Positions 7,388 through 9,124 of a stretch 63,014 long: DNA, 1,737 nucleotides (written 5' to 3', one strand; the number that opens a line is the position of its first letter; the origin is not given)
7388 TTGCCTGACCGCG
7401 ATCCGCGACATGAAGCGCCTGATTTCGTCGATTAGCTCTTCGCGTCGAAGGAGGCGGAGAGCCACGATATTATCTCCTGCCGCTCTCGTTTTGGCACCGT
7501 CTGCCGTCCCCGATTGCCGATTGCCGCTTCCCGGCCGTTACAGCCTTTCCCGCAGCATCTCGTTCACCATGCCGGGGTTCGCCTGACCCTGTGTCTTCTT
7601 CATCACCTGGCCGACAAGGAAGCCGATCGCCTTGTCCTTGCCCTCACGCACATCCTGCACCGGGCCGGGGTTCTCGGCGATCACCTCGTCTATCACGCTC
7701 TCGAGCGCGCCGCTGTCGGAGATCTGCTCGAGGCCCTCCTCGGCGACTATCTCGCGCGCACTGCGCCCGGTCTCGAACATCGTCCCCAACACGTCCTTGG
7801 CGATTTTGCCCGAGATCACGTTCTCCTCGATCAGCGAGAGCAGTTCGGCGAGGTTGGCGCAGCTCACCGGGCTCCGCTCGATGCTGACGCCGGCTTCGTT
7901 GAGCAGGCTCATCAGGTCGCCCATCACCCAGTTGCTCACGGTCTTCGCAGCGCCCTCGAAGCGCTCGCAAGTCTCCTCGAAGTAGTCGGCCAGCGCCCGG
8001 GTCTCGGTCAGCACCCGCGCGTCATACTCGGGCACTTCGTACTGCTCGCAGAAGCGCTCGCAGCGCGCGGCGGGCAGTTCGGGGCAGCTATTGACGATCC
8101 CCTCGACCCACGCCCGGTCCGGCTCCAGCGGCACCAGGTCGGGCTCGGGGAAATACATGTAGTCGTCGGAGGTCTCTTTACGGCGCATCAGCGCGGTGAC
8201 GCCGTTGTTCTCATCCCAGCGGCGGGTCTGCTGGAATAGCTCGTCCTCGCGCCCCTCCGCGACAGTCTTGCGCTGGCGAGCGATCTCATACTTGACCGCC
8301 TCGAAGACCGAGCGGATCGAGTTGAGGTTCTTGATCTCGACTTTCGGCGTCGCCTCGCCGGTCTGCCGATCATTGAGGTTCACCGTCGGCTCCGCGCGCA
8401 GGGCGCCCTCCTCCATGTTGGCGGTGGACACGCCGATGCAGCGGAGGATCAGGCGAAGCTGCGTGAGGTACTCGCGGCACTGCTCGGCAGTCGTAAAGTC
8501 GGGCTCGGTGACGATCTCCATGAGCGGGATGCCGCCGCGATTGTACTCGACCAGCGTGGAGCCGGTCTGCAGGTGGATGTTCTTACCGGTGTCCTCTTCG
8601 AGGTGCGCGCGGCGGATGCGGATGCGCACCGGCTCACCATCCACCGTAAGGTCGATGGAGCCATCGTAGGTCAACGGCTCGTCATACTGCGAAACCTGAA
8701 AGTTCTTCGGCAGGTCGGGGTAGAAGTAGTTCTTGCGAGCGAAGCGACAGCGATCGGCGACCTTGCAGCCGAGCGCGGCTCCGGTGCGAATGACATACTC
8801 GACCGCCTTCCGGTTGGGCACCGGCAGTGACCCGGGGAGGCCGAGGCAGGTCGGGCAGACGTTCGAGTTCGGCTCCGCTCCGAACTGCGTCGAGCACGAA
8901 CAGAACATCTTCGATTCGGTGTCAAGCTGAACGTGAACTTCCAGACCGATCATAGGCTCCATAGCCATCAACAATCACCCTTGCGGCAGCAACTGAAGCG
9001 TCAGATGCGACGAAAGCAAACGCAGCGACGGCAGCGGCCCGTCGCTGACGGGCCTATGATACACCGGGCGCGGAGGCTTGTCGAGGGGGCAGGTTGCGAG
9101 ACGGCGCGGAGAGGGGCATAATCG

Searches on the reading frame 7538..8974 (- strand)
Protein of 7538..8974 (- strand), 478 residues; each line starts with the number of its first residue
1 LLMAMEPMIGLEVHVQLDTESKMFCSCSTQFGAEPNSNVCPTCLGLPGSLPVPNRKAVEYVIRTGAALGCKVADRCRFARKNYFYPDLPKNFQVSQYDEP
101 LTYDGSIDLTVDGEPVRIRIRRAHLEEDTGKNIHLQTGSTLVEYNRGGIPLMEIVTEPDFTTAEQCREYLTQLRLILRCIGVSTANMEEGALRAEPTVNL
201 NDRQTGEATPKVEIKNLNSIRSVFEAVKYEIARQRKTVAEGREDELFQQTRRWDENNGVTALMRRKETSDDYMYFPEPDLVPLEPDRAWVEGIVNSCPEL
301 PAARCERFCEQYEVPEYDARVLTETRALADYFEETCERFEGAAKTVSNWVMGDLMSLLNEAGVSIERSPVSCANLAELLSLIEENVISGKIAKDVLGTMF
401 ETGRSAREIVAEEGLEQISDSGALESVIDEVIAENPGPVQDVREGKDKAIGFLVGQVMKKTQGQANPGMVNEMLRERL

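Call 5: search_protein_families(library=pfam, proteins=[window:7538-8974:-], max_evalue=0.01)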
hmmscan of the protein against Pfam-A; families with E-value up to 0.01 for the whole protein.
window:7538-8974:- (478 aa): 2 families
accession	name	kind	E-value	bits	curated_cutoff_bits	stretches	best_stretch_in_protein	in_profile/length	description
PF02934.20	GatB_N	-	2.9e-109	365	23.4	1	8-291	2-277/277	GatB/GatE catalytic domain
PF02637.23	GatB_Yqey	-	8.6e-55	185.1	27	1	330-478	1-148/148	GatB domain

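Call 15: find_related_loci(query=window:7538-8974:-, collection=genome_contigs, flank=6000)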
Query window:7538-8974:- (478 aa) in genome_contigs; peptide patterns used: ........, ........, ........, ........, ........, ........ (x = any residue, [..] = any of these).
600 stretches matched a pattern (row limit reached: there are more); 600 encode a relative of the query (tblastn E <= 1e-3); the best 80 are kept; 80 distinct loci.
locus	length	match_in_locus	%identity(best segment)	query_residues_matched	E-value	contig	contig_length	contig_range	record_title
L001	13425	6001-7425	51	6-478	1e-165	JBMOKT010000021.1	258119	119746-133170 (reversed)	MAG: Bacillota bacterium isolate Betzabe_MAG005 MAG005_21, whole genome shotgun sequence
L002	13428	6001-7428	52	5-478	7e-158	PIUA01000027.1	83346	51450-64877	MAG: Bacillota bacterium isolate ZC3RG07 NODE_8_length_83346_cov_11.3552, whole genome shotgun sequence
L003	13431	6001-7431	49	3-478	2e-156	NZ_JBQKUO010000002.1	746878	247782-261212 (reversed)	Nitrospina sp. 32_T5 spades_4, whole genome shotgun sequence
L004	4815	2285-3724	49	3-478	1e-158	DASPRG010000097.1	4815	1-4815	MAG TPA_asm: Thermodesulfovibrionales bacterium isolate SMAG_U12219 k141_996546, whole genome shotgun sequence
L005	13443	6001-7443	51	1-478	2e-155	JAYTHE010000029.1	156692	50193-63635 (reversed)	MAG: Candidatus Omnitrophota bacterium isolate GFS_2494 GFS_2494_28, whole genome shotgun sequence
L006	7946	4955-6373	51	3-478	3e-155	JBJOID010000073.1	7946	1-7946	MAG: Candidatus Hydrogenedentota bacterium isolate sharkriverslough_2019_sw_WHONDRS-S19S_0042_B_bin.90 scaffold_1829234,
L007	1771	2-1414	50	6-478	5e-168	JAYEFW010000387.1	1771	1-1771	MAG: Thermodesulfobacteriota bacterium isolate MAG262 MAG262_387, whole genome shotgun sequence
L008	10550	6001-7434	49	3-478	2e-153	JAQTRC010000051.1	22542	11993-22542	MAG: Desulfuromonadaceae bacterium isolate STB_154 NODE_5083_length_22542_cov_7.657774_Sandtown_B, whole genome shotgun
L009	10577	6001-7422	49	6-478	4e-153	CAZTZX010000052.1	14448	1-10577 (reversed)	MAG TPA_asm: uncultured Syntrophomonas sp. isolate SRP192927_co2_488 genome assembly, contig: NODE_7199_length_14448_cov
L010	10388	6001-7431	49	3-478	3e-153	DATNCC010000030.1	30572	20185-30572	MAG TPA_asm: Dongiaceae bacterium isolate SMAG_U11204 k141_4177321, whole genome shotgun sequence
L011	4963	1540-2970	48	2-478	2e-155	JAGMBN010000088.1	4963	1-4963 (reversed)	MAG: bacterium isolate RS_16_22 ZL425.bin.22.fa_88, whole genome shotgun sequence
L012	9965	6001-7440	48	3-478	5e-153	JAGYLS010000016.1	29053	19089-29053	MAG: Candidatus Oleincola secundus isolate M50B99 16, whole genome shotgun sequence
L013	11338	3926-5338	49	6-478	1e-152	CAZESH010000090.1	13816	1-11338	MAG TPA_asm: uncultured Bacillales bacterium isolate SRP323688_co1_9 genome assembly, contig: NODE_6917_length_13816_cov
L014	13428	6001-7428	47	1-478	4e-152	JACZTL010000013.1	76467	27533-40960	MAG: Bacteroidetes bacterium isolate B13T1B10 B13T1B10_NODE104, whole genome shotgun sequence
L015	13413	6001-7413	48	6-478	6e-152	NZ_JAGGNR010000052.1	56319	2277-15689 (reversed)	Paenibacillus polymyxa strain ISL-58 ISL58_53, whole genome shotgun sequence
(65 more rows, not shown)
